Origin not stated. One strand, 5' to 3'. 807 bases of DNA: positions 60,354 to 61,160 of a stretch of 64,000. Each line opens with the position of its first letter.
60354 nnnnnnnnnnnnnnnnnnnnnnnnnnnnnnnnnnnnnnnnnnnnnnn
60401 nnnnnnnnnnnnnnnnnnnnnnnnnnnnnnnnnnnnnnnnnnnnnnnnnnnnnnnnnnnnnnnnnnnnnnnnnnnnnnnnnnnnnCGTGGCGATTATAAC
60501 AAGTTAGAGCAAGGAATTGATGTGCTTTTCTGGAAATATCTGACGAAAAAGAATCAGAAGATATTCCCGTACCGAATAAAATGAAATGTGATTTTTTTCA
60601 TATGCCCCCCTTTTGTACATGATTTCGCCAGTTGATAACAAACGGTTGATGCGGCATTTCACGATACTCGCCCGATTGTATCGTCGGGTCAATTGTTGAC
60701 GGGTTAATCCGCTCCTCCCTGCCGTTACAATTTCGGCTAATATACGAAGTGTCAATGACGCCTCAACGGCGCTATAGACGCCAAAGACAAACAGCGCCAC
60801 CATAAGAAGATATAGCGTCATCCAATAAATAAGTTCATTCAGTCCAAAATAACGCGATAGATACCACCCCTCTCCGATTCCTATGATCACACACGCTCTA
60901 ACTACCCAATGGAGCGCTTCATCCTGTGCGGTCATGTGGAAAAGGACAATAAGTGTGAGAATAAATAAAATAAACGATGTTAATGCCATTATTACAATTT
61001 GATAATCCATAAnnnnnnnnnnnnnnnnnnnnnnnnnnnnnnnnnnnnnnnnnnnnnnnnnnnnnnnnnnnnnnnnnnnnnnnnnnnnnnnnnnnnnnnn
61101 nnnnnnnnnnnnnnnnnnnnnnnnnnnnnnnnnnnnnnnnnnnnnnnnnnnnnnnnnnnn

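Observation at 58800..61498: PAPS-synthesis enzyme inside the glycan locus with no recognisable sulfotransferase, next to two paralogous small membrane proteins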

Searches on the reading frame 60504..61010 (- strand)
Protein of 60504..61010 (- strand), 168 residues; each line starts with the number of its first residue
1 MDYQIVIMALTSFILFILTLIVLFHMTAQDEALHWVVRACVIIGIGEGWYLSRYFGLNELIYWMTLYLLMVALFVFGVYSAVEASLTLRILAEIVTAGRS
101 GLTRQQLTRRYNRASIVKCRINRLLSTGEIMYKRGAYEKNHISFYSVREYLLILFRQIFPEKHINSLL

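Call 4: search_protein_families(library=pfam, proteins=[window:60504-61010:-], max_evalue=0.01)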
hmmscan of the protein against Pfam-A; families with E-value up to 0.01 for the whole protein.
window:60504-61010:- (168 aa): 0 families

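Call 13: find_homologous_proteins(query=window:60504-61010:-, max_evalue=0.001)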
Query window:60504-61010:- (168 aa): 2 proteins with E <= 0.001 among 95 candidates.
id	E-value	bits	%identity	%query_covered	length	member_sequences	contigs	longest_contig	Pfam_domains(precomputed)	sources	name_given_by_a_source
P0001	6.0e-101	353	99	100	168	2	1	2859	-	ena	-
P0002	7.8e-79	281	75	99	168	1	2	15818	-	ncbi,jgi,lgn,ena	-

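Call 15: find_encoding_contigs(protein=P0002, flank=10000, max_places=4)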
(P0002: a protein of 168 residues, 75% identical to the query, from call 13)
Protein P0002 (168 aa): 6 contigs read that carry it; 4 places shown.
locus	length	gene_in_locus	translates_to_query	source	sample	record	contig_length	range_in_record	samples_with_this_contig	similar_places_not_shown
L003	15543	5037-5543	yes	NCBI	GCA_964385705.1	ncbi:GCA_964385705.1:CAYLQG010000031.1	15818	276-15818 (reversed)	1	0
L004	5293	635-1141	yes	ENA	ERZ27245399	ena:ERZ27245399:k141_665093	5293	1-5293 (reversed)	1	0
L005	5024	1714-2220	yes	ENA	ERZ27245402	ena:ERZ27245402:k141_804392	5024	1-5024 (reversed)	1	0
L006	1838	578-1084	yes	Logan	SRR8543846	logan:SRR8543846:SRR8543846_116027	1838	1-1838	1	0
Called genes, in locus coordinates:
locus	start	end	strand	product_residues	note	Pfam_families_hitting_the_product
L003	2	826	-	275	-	?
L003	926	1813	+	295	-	PF01073:3Beta_HSD (faint), PF01370:Epimerase, PF04321:RmlD_sub_bind, PF16363:GDP_Man_Dehyd (faint)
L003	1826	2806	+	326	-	PF00535:Glycos_transf_2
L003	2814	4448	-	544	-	PF13231:PMT_2 (weak)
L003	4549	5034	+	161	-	-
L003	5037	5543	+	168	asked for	-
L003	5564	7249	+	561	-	PF14306:PUA_2, PF01747:ATP-sulfurylase, PF01583:APS_kinase, PF08433:KTI12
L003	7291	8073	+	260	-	PF00483:NTP_transferase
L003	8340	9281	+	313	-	PF00106:adh_short (weak), PF01073:3Beta_HSD, PF01370:Epimerase, PF02719:Polysacc_synt_2, PF04321:RmlD_sub_bind, PF07993:NAD_binding_4, PF13460:NAD_binding_10, PF16363:GDP_Man_Dehyd, +2 more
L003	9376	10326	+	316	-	PF00535:Glycos_transf_2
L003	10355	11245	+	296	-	PF01118:Semialdhyde_dh (weak), PF09290:AcetDehyd-dimer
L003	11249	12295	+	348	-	PF00682:HMGL-like, PF07836:DmpG_comm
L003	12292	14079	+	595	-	PF02776:TPP_enzyme_N, PF00205:TPP_enzyme_M, PF02775:TPP_enzyme_C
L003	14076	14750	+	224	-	PF13302:Acetyltransf_3, PF00583:Acetyltransf_1 (weak)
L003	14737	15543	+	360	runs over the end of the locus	?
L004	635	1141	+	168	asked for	-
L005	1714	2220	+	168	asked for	-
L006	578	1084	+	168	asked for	-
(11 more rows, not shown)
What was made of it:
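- On Dedicated glycan sulfation system (PAPS synthase + PAPS-dependent sulfotransferase, with or without CysQ): The arrangement is the same in sister MAG L003 (call 15).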

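Call 26: search_protein_families(library=ncbifam, proteins=[window:60504-61010:-], max_evalue=0.01)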
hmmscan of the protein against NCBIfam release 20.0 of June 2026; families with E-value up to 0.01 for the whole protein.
window:60504-61010:- (168 aa): 0 families

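Call 49: search_protein_families(library=pfam, proteins=[window:60504-61010:-], max_evalue=10)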
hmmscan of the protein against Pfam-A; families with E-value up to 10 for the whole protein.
window:60504-61010:- (168 aa): 3 families
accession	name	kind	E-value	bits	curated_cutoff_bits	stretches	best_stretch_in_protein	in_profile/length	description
PF13624.11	SurA_N_3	-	0.32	11.3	27.2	1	59-114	11-61/162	SurA-like N-terminal domain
PF20556.3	DUF6768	-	0.58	10.3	27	1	4-43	46-85/123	Family of unknown function (DUF6768)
PF11174.13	DUF2970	-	1.9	8.8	27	1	4-23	32-51/56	Protein of unknown function (DUF2970)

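Call 74: predict_structure(alignment_id=A4)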
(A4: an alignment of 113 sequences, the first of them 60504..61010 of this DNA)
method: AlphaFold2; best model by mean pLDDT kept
length: 168 residues; sequences in the alignment: 113
mean_pLDDT: 87.0   pTM: 0.68
mean pLDDT of the five models: 87.0, 85.6, 85.0, 84.9, 83.5
residues with pLDDT >= 90: 84; 70-90: 73; 50-70: 9; < 50: 2
segments of 3 or more residues with pLDDT < 50: none
pLDDT, mean of each block of 10 residues (from residue 1): 85 89 85 87 91 93 92 88 89 93 95 91 94 95 72 80 55
secondary structure, 60 per line:
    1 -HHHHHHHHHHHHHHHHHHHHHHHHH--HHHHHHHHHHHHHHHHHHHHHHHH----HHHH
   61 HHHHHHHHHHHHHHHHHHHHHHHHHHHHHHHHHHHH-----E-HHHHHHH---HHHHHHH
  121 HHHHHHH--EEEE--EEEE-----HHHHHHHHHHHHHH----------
elements in order: H2-26 H29-52 H57-96 H104-110 H114-127 E130-133 E136-139 H145-158
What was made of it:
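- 60504..61010 (-): Protein B (168 aa): 3 TM helices plus a cytoplasmic winged-helix domain; second member of the A/B pair. AF2 model pLDDT 87, with H2-26, H29-52, H57-96, H104-110, H114-127, a beta hairpin at 130-139 and H145-158 (call 74).
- On Winged helix-turn-helix domains (MarR/GntR/ArsR/HxlR, Pfam HTH_45), for the C-terminal domain of A and B: B: the end of H57-96, H104-110, H114-127, E130-133, E136-139 at pLDDT 87 (call 74).
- TM3 runs straight into the first helix of the winged helix, so the domain sits on the membrane surface (call 74).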

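Call 76: fold_search(model_id=the predicted structure, library=pdb)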
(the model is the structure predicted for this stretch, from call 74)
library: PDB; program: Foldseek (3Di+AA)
matches with E <= 10: 559; with E <= 0.001: 0
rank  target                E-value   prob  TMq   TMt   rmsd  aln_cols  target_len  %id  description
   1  3tqn_B                1.3e-01  0.96  0.29  0.42   5.5        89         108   19  Structure of the transcriptional regulator of the GntR family, from Coxiella burnetii. (released 2011-09-28)
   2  3tqn_A                1.6e-01  0.94  0.29  0.43   5.9        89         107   19  Structure of the transcriptional regulator of the GntR family, from Coxiella burnetii. (released 2011-09-28)
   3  3r4k_A                2.1e-01  0.90  0.27  0.19   5.4        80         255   21  Crystal structure of a putative ICLR transcriptional regulator (TM1040_3717) from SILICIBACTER SP. TM1040 at 2.46 A re (released 2011-04-13)
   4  8xtg_A                2.3e-01  0.77  0.30  0.14  15.2       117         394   14  Crystal structure of methyltransferase MpaG' in complex with SAH and DMMPA (released 2024-08-28)
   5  3r4k_B                2.5e-01  0.89  0.27  0.18   5.5        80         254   21  Crystal structure of a putative ICLR transcriptional regulator (TM1040_3717) from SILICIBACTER SP. TM1040 at 2.46 A re (released 2011-04-13)
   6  3dp7_B                2.6e-01  0.98  0.36  0.19   6.1        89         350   16  CRYSTAL STRUCTURE OF SAM-dependent methyltransferase from Bacteroides vulgatus ATCC 8482 (released 2008-07-29)
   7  1bja_A                2.8e-01  0.98  0.33  0.56   2.9        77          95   16  ACTIVATION DOMAIN OF THE PHAGE T4 TRANSCRIPTION FACTOR MOTA (released 1998-11-04)
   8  1mkm_A                2.8e-01  0.98  0.30  0.21   4.6        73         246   19  CRYSTAL STRUCTURE OF THE THERMOTOGA MARITIMA ICLR (released 2002-09-11)
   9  8cil_B                3.0e-01  0.66  0.28  0.14  13.8       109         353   14  Crystal structure of Coxiella burnetii Fic protein 2 (released 2023-11-15)
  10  6j05_A                3.1e-01  0.93  0.31  0.47   8.1        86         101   16  Structures of two ArsR As(III)-responsive repressors: implications for the mechanism of derepression (released 2019-07-03)
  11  4qvg_C                3.5e-01  0.85  0.34  0.18   7.0       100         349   13  Crystal structure of S-adenosylmethionine-dependent methyltransferase SibL in its apo form (released 2015-05-27)
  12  2d1h_A                4.2e-01  0.97  0.32  0.50   5.0        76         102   14  Crystal structure of ST1889 protein from thermoacidophilic archaeon Sulfolobus tokodaii (released 2006-09-05)
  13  3r4k_D                4.2e-01  0.82  0.28  0.19   5.3        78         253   19  Crystal structure of a putative ICLR transcriptional regulator (TM1040_3717) from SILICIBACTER SP. TM1040 at 2.46 A re (released 2011-04-13)
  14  3dp7_A                4.7e-01  0.94  0.36  0.19   6.1        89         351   16  CRYSTAL STRUCTURE OF SAM-dependent methyltransferase from Bacteroides vulgatus ATCC 8482 (released 2008-07-29)
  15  2du9                  4.7e-01  0.84  0.32  0.43   7.6        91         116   15  crystal structure of the transcriptional factor from C.glutamicum (released 2007-07-24)
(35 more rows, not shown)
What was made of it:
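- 60504..61010 (-): Foldseek top hits are all winged-helix domains (call 76).
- On Winged helix-turn-helix domains (MarR/GntR/ArsR/HxlR, Pfam HTH_45), for the C-terminal domain of A and B: Foldseek E is 0.13 or higher, with probabilities up to 0.98 (call 76).
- Closest known: Small winged-helix regulators. Same: The best structural neighbours are these families (call 76).
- Winged helices also serve as dimerisation modules, as in the O-methyltransferases among the hits (call 76).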

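Call 84: search_protein_families(library=pfam, alignment_id=A4, max_evalue=0.01)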
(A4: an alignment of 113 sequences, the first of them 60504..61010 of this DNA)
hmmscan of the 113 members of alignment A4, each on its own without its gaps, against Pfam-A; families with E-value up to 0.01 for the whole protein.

A. member 1, window:60504-61010:- (168 aa): 0 families

B. families by the number of members that match (of 113 scanned): 17 families
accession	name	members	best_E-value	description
PF14947.12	HTH_45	17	6.8e-05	Winged helix-turn-helix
PF08820.15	DUF1803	8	5.3e-05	Domain of unknown function (DUF1803)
PF25213.1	HVO_A0261_N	8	0.001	HVO_A0261 N-terminal domain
PF16365.12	EutK_C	2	0.00083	Ethanolamine utilization protein EutK C-terminus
PF23589.2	WH_AprA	2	0.0014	AprA winged helix domain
PF01638.23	HxlR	1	0.00015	HxlR-like helix-turn-helix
PF06969.22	HemN_C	1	0.00075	HemN C-terminal domain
PF24195.1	DUF7420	1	0.00079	Family of unknown function (DUF7420)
PF24744.1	CARF-assoc_HTH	1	0.00097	CARF-associated HTH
PF08513.17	LisH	1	0.00099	LisH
PF12832.13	MFS_1_like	1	0.0011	MFS_1 like family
PF25367.1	DUF7883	1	0.0018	Domain of unknown function (DUF7883)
PF04515.18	Choline_transpo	1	0.0027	Plasma-membrane choline transporter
PF17555.7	TssN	1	0.0033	Type VI secretion system, TssN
PF20154.4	LNT_N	1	0.0058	Apolipoprotein N-acyltransferase N-terminal domain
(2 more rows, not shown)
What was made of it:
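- On Winged helix-turn-helix domains (MarR/GntR/ArsR/HxlR, Pfam HTH_45), for the C-terminal domain of A and B: 17 of 113 family members hit HTH_45, with a best E of 6.8e-5 (call 84).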
